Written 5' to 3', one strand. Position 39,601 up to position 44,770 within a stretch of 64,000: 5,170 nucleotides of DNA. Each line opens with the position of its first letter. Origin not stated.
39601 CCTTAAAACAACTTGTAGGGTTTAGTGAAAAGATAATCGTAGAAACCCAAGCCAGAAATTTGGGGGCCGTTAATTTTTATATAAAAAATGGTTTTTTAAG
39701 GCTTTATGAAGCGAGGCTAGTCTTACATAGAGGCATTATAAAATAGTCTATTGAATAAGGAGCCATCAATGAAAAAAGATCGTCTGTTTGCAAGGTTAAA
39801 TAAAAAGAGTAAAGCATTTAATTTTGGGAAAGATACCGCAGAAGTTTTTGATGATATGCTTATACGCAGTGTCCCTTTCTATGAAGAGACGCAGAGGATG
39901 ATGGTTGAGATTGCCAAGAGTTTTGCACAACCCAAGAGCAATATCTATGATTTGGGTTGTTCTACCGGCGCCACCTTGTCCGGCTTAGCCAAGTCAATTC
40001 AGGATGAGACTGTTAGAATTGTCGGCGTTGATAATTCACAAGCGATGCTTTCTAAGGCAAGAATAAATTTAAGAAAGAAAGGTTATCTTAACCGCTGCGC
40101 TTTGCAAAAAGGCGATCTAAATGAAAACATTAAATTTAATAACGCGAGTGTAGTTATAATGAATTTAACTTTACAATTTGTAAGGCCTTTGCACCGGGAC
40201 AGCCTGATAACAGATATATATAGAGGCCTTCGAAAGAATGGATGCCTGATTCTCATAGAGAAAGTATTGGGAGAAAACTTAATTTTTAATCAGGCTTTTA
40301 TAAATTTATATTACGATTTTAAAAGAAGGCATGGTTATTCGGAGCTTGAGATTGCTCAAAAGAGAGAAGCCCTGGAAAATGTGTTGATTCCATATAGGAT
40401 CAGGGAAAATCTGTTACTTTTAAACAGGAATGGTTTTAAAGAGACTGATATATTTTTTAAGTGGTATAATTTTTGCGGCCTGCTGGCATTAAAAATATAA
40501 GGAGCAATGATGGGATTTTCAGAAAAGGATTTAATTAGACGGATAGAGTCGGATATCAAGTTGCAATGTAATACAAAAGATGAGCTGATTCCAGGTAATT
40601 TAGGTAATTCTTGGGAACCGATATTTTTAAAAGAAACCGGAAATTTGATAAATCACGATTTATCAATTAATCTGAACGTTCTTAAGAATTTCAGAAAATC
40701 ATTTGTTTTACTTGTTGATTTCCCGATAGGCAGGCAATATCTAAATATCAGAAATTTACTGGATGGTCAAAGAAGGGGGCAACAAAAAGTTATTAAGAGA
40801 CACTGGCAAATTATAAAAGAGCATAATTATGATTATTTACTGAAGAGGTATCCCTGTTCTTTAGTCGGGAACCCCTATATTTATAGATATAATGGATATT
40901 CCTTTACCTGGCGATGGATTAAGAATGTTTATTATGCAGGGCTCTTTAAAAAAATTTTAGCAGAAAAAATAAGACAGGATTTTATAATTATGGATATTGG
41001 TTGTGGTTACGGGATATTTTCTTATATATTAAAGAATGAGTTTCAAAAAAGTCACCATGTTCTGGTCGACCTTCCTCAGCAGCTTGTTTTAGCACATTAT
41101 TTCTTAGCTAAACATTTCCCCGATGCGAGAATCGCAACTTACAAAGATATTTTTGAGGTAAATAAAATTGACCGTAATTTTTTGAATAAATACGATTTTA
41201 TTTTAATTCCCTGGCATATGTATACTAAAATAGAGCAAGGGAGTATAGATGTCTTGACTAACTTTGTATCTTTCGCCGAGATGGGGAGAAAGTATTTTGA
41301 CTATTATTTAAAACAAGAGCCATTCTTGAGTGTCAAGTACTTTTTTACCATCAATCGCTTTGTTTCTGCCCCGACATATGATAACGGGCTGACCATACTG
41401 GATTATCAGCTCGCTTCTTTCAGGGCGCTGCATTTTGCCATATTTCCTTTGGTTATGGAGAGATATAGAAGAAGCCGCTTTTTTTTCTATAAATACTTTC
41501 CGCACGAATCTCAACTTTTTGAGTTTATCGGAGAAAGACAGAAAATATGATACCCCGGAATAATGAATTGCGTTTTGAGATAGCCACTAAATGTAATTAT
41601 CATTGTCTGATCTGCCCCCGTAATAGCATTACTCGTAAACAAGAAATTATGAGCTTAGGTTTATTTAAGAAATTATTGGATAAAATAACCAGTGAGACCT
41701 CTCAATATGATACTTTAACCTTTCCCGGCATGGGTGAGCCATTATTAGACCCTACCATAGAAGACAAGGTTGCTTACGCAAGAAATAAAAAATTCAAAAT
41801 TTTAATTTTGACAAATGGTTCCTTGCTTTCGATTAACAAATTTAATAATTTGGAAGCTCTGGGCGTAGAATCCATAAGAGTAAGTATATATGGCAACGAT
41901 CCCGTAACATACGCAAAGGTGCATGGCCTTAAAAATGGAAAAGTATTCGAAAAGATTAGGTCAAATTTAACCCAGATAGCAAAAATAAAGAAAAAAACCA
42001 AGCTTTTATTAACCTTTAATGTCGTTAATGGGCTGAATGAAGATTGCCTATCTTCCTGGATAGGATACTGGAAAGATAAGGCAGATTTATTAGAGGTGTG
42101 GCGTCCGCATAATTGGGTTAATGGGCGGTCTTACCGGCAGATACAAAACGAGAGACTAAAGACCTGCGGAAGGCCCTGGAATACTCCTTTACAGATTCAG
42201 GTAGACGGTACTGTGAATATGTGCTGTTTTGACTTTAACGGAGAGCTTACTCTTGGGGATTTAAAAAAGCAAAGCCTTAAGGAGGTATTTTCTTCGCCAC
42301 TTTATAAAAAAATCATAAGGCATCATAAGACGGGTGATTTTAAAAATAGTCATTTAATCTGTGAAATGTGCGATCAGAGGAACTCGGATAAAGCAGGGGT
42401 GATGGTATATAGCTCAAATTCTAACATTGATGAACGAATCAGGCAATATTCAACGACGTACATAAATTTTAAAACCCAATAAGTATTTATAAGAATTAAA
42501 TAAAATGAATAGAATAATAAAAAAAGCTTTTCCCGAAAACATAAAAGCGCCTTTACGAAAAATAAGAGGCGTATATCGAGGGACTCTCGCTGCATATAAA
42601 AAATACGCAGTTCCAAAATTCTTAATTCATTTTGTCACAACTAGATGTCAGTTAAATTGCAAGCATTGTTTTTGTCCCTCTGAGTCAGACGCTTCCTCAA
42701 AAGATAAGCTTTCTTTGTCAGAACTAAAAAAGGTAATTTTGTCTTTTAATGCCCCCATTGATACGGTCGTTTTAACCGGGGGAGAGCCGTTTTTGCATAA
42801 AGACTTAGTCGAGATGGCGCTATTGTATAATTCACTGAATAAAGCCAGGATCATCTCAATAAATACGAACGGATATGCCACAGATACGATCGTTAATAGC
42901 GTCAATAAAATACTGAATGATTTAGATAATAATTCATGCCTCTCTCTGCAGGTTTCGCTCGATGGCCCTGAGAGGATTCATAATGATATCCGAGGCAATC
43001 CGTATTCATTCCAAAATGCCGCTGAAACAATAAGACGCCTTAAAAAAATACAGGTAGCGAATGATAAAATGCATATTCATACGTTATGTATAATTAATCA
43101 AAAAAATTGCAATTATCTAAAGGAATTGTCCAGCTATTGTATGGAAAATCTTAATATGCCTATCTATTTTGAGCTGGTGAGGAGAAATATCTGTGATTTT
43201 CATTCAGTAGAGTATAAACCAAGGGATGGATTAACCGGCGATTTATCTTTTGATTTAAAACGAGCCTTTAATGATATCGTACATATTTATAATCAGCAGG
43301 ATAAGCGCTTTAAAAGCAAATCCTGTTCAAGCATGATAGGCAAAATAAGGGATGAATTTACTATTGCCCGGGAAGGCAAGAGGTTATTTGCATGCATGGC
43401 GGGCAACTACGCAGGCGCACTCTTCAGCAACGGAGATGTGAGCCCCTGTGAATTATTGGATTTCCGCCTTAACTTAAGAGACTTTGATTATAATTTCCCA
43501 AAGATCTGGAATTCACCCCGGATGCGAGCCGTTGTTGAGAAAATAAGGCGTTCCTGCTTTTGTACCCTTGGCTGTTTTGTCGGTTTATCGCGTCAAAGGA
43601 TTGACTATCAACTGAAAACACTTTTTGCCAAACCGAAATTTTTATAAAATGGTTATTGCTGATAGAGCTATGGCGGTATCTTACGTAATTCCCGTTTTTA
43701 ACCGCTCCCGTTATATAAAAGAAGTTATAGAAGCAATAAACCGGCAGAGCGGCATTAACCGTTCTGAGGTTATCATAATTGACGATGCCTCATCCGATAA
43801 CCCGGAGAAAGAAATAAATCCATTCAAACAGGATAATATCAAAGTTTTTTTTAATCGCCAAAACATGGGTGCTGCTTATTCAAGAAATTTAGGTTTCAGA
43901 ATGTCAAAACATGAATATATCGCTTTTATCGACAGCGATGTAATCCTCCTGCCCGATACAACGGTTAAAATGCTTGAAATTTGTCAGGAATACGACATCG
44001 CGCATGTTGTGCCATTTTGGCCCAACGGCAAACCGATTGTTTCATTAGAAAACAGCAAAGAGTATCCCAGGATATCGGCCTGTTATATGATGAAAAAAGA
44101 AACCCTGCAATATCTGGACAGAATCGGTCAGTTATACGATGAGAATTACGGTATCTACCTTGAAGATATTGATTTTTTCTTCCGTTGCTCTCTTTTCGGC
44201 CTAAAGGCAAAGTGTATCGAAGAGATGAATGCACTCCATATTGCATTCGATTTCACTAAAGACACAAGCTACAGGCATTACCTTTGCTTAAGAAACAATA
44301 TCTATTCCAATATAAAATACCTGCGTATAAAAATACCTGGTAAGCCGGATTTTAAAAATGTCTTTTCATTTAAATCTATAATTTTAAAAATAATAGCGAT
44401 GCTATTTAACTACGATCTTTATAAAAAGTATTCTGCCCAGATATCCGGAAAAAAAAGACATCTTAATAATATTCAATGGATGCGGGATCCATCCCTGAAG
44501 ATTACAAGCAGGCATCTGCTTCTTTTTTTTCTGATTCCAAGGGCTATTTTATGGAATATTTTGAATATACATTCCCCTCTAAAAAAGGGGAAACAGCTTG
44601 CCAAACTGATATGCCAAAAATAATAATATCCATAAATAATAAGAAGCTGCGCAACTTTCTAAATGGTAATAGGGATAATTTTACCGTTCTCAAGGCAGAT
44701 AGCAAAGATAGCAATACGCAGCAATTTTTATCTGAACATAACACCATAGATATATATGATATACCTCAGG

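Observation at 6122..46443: Three large uncharacterised proteins sharing a TagF/KpsS-like C-terminal motif: candidate nonulosonic acid transferases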

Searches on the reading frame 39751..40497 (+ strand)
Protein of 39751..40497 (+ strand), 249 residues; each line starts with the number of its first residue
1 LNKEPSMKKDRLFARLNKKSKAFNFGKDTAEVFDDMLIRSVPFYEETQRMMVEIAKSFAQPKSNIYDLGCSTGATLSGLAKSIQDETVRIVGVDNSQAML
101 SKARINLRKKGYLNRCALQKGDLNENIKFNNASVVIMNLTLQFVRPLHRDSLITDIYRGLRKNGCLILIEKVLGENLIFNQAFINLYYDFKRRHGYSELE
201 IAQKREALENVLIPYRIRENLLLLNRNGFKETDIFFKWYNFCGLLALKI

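Call 29: search_protein_families(library=pfam, proteins=[window:39751-40497:+], max_evalue=0.001)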
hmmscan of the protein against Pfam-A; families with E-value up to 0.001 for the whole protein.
window:39751-40497:+ (249 aa): 11 families
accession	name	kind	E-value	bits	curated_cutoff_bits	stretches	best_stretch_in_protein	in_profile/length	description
PF13649.12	Methyltransf_25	-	3e-13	50.7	27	1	65-164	1-97/97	Methyltransferase domain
PF13847.12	Methyltransf_31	-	2.5e-12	47.1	27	1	62-172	4-113/145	Methyltransferase domain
PF08241.18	Methyltransf_11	-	3.2e-10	40.9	21.2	1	67-168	2-95/95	Methyltransferase domain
PF08242.18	Methyltransf_12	-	5.8e-10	40.2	30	1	67-166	2-98/98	Methyltransferase domain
PF01209.24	Ubie_methyltran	-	6.1e-07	29.5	20.1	1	59-188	45-171/233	ubiE/COQ5 methyltransferase family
PF05175.20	MTS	-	7.5e-06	26.1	23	1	59-185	28-156/170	Methyltransferase small domain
PF09243.16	Rsm22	-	1.4e-05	25.1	23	1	44-171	16-141/275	Mitochondrial small ribosomal subunit Rsm22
PF01739.24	CheR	-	0.0002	21.3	27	0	45-104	13-81/195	CheR methyltransferase, SAM binding domain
PF00891.24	Methyltransf_2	-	0.00042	20.2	22.3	1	60-176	61-172/210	O-methyltransferase domain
PF23525.1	Methyltransf_36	-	0.00046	19.9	27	1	44-124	21-111/268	AprA MT2-like domain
PF13489.12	Methyltransf_23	-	0.00095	19.4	27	0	59-195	20-142/164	Methyltransferase domain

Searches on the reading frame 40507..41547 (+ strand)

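Call 29: search_protein_families(library=pfam, proteins=[window:40507-41547:+], max_evalue=0.001)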
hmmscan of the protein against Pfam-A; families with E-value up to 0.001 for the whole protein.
window:40507-41547:+ (347 aa): 1 family
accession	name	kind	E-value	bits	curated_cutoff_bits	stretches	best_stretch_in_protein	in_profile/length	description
PF05175.20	MTS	-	0.00072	19.7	23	0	150-233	22-103/170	Methyltransferase small domain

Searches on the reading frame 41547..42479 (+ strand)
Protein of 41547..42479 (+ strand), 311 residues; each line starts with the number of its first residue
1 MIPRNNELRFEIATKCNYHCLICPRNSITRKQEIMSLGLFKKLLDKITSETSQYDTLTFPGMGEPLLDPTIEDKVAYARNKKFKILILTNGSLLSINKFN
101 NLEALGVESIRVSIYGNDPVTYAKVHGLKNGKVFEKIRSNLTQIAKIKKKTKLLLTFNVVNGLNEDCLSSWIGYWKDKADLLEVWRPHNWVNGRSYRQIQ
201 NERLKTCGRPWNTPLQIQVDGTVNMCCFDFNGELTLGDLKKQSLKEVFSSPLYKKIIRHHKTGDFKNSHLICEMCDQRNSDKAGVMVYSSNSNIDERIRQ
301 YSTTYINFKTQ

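Call 29: search_protein_families(library=pfam, proteins=[window:41547-42479:+], max_evalue=0.001)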
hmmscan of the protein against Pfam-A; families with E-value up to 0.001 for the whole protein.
window:41547-42479:+ (311 aa): 2 families
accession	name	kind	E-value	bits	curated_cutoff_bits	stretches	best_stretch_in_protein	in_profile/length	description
PF13186.11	SPASM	-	2.8e-12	47.2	21.5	1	207-276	1-67/67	Iron-sulfur cluster-binding domain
PF04055.27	Radical_SAM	-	2.5e-11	44.5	29.5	1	12-166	3-157/166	Radical SAM superfamily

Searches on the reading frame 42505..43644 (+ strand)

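Call 29: search_protein_families(library=pfam, proteins=[window:42505-43644:+], max_evalue=0.001)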
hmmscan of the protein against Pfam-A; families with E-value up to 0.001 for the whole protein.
window:42505-43644:+ (380 aa): 3 families
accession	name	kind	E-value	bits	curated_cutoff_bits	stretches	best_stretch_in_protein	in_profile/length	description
PF04055.27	Radical_SAM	-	1.4e-20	74.6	29.5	1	44-190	3-144/166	Radical SAM superfamily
PF13353.11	Fer4_12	-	7e-09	36.5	22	1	45-141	12-110/137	4Fe-4S single cluster domain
PF13186.11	SPASM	-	0.00026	21.6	21.5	1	297-352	1-62/67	Iron-sulfur cluster-binding domain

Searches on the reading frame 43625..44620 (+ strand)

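Call 29: search_protein_families(library=pfam, proteins=[window:43625-44620:+], max_evalue=0.001)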
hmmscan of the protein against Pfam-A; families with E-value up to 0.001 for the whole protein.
window:43625-44620:+ (332 aa): 3 families
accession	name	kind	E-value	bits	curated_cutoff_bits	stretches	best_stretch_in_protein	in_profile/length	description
PF00535.33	Glycos_transf_2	-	1.9e-25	90.2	23.3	1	19-134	1-117/168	Glycosyl transferase family 2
PF10111.15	Glyco_tranf_2_2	-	4.8e-15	56.2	27.3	1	20-126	2-112/276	Glycosyltransferase like family 2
PF13641.12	Glyco_tranf_2_3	-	6.9e-08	33.2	27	1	18-143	3-136/230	Glycosyltransferase like family 2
